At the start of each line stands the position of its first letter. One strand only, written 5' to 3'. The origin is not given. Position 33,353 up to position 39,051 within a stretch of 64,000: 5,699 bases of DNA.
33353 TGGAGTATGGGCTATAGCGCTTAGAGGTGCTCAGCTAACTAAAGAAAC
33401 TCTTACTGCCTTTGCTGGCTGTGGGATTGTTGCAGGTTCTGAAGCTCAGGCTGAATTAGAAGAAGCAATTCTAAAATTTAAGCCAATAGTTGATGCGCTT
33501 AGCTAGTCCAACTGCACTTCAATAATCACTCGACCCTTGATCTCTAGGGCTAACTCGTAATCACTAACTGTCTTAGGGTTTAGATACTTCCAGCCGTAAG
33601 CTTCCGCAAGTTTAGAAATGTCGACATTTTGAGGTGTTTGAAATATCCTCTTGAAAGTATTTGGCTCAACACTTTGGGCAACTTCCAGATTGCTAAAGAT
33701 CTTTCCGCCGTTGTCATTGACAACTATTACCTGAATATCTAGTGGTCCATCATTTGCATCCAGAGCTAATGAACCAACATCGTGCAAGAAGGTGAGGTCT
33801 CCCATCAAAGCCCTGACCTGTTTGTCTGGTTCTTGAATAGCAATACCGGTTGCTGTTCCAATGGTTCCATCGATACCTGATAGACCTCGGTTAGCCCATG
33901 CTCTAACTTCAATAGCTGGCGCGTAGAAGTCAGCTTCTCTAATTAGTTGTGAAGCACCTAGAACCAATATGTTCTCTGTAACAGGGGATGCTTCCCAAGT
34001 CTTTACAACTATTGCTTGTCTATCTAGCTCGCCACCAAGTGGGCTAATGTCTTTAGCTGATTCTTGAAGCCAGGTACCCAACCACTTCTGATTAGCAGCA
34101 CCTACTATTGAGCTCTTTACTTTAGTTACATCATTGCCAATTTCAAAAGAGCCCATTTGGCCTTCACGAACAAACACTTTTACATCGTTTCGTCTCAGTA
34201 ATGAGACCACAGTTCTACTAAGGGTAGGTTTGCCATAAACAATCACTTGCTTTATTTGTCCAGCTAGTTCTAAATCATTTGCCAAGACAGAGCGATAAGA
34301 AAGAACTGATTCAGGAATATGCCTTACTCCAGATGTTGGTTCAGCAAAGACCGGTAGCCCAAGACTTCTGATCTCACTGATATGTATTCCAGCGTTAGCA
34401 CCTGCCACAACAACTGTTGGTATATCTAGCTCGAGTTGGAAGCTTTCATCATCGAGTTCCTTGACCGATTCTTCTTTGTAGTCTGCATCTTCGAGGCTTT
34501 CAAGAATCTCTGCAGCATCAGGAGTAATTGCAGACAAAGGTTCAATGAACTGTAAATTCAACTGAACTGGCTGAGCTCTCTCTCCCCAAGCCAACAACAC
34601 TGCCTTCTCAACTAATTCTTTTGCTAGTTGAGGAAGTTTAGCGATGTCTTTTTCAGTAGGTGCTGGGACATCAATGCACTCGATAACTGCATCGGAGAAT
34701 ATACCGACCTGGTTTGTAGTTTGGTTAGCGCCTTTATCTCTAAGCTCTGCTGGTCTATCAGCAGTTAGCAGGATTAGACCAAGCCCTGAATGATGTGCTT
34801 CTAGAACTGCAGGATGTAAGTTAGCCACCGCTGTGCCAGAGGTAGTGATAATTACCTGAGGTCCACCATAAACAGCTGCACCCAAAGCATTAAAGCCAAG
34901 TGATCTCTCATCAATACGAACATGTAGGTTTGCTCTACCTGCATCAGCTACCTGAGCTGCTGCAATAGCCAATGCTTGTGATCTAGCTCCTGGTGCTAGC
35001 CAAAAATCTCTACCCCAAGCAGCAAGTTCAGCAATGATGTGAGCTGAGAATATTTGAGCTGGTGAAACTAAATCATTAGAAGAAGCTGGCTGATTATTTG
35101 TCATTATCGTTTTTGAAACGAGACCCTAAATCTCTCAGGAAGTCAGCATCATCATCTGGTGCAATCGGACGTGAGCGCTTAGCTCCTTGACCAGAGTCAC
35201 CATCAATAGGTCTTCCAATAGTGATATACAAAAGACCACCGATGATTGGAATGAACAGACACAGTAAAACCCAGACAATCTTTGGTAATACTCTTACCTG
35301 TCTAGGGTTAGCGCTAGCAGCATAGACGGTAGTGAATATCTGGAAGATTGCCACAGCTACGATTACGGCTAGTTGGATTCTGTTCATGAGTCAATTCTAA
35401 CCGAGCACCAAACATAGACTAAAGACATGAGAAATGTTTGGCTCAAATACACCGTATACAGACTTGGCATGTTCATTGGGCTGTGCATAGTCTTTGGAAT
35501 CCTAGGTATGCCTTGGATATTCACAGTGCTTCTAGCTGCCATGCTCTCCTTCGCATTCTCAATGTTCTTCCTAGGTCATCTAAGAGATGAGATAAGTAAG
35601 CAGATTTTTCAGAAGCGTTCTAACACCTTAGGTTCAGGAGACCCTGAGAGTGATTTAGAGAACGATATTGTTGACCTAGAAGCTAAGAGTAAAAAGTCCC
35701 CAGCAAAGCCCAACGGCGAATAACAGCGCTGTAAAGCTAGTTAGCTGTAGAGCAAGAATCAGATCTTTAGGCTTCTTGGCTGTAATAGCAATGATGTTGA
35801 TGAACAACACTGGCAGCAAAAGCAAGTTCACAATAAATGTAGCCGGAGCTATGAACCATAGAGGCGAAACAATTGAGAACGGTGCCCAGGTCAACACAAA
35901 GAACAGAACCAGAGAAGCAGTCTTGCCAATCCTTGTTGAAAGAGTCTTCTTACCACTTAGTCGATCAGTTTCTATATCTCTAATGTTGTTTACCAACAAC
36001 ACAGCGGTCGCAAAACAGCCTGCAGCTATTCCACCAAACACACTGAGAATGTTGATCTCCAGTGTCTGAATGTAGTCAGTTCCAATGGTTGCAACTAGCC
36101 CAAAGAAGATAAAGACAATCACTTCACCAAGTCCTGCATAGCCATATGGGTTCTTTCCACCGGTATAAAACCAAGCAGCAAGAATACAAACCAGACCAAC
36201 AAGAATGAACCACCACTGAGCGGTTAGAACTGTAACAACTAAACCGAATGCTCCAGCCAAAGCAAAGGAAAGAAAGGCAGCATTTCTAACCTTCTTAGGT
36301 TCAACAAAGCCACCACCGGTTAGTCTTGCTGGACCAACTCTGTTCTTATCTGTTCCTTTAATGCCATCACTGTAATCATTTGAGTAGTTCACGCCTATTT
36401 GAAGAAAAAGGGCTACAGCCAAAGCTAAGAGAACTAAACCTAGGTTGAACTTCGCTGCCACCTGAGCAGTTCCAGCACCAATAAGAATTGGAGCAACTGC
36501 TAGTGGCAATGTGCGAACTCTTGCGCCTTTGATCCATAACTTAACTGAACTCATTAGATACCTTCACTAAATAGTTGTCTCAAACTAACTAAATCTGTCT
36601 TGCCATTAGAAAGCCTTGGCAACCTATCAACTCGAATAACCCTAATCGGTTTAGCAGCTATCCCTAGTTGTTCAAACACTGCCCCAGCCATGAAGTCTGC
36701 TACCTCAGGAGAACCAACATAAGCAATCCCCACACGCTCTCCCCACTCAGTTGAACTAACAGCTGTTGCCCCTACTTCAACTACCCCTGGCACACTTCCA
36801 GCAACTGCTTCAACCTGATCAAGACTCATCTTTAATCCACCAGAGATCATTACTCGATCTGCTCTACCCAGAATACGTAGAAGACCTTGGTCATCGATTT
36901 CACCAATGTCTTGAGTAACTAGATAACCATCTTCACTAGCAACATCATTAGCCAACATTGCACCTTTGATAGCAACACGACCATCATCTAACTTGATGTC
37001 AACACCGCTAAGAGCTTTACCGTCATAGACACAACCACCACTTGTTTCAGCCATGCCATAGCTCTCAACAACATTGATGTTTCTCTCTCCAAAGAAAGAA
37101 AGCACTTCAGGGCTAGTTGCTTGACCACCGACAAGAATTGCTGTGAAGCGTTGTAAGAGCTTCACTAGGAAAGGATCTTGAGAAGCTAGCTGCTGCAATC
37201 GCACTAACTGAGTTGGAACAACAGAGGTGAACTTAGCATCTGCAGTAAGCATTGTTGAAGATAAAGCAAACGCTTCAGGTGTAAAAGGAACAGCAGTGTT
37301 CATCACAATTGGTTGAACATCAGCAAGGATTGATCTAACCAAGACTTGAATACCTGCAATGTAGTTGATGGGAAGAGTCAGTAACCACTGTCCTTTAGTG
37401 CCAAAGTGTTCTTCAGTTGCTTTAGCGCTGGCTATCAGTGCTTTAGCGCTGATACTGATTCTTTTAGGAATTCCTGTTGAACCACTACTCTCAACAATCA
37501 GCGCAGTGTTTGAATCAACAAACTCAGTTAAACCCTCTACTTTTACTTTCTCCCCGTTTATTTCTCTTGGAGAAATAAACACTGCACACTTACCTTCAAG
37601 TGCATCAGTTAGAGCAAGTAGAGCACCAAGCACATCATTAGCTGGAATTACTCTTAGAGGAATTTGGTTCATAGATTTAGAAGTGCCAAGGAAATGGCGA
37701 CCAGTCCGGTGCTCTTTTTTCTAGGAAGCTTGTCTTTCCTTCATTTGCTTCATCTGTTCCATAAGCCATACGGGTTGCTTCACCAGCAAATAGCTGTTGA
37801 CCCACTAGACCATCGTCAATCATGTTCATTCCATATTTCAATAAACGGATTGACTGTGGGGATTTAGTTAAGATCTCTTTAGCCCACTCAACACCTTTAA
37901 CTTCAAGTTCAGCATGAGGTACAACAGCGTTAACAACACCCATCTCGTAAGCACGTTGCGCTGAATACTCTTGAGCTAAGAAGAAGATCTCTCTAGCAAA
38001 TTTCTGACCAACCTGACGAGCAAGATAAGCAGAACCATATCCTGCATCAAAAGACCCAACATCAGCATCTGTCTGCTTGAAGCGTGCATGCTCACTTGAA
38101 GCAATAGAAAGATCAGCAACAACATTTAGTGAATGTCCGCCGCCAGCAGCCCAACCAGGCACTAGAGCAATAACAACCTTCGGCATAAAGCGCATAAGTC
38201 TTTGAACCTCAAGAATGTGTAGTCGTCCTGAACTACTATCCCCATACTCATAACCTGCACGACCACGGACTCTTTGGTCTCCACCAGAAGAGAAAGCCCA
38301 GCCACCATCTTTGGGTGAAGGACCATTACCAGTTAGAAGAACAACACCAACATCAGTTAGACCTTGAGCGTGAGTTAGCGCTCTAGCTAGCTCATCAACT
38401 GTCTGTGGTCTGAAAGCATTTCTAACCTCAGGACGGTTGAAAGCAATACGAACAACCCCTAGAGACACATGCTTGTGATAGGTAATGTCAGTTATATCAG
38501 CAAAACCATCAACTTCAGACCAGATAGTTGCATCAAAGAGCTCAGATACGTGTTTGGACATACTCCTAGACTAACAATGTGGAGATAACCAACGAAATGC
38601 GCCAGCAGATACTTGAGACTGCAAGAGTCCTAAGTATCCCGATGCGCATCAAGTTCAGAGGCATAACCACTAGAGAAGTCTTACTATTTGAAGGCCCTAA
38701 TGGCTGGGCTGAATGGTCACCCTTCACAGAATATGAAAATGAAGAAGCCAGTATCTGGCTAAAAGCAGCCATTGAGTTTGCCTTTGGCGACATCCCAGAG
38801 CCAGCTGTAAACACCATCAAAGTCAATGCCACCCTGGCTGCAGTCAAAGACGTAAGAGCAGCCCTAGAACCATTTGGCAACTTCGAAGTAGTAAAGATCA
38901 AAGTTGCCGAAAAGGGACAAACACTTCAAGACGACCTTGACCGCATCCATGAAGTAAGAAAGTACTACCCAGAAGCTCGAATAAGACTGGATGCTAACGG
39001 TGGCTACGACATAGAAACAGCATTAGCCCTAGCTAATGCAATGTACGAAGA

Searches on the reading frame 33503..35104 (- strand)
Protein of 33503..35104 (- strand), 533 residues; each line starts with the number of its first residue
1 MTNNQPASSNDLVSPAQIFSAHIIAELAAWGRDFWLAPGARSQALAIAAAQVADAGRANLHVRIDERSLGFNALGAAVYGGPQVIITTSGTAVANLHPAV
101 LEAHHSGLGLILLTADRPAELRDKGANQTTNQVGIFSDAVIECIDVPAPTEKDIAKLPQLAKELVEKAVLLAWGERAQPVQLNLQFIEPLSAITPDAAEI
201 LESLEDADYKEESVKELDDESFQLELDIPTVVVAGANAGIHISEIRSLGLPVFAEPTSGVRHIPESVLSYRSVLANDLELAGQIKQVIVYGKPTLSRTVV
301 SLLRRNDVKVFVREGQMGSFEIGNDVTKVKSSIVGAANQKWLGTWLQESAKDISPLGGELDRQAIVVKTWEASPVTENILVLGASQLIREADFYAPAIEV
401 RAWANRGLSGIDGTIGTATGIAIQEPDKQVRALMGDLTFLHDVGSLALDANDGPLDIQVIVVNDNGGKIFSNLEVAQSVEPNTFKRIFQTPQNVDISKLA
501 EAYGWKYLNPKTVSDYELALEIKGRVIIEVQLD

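Call 16: search_protein_families(library=pfam, proteins=[window:33503-35104:-], max_evalue=0.001)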
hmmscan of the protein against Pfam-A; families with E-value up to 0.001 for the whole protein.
window:33503-35104:- (533 aa): 2 families
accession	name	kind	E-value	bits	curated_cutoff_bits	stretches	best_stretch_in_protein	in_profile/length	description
PF02775.26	TPP_enzyme_C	-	3.3e-10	40.4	21.9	1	404-516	23-130/151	Thiamine pyrophosphate enzyme, C-terminal TPP binding domain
PF02776.23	TPP_enzyme_N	-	4.6e-10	39.7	26.8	1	34-134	19-118/119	Thiamine pyrophosphate enzyme, N-terminal TPP binding domain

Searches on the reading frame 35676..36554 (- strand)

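Call 16: search_protein_families(library=pfam, proteins=[window:35676-36554:-], max_evalue=0.001)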
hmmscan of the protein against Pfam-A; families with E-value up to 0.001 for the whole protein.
window:35676-36554:- (292 aa): 1 family
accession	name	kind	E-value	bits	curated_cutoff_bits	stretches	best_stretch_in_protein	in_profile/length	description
PF01040.23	UbiA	-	2.9e-26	92.7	34.2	1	20-262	2-237/250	UbiA prenyltransferase family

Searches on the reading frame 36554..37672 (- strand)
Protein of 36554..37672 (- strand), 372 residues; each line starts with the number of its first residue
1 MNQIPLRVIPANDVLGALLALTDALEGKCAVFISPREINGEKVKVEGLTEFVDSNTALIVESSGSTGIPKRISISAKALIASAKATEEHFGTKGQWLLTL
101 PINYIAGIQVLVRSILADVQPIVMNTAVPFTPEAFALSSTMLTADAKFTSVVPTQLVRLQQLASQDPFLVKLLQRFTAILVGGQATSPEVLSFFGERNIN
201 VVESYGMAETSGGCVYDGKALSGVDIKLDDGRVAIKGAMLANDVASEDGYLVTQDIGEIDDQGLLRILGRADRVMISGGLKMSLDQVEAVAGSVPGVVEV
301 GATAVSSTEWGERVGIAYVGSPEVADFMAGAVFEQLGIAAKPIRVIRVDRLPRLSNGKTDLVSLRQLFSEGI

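Call 16: search_protein_families(library=pfam, proteins=[window:36554-37672:-], max_evalue=0.001)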
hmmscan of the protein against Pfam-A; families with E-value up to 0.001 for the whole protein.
window:36554-37672:- (372 aa): 2 families
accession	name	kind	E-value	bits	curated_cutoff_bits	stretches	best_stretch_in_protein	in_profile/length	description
PF00501.34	AMP-binding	-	7.1e-19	68.3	29.9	1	53-220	161-331/384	AMP-binding enzyme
PF13193.12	AMP-binding_C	-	2.1e-06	29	24.5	1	286-358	1-76/76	AMP-binding enzyme C-terminal domain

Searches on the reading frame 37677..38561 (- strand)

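Call 16: search_protein_families(library=pfam, proteins=[window:37677-38561:-], max_evalue=0.001)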
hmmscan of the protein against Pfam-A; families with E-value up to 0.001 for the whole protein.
window:37677-38561:- (294 aa): 2 families
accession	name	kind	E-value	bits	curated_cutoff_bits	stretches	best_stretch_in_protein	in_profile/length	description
PF00378.25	ECH_1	-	2.1e-53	181.7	27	1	35-288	5-249/251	Enoyl-CoA hydratase/isomerase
PF16113.10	ECH_2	-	2.3e-13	50.8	27.2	1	38-220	3-178/335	Enoyl-CoA hydratase/isomerase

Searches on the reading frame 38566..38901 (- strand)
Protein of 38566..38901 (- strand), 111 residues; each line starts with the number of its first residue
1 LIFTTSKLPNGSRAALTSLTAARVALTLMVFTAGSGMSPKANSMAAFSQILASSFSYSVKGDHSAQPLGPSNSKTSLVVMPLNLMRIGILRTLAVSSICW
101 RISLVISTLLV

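Call 6: search_protein_families(library=pfam, proteins=[window:38566-38901:-], max_evalue=1)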
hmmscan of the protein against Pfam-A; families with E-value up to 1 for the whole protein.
window:38566-38901:- (111 aa): 1 family
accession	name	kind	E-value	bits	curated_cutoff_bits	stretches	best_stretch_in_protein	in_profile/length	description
PF05004.19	IFRD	-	0.095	12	25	1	20-60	135-175/306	Interferon-related developmental regulator (IFRD)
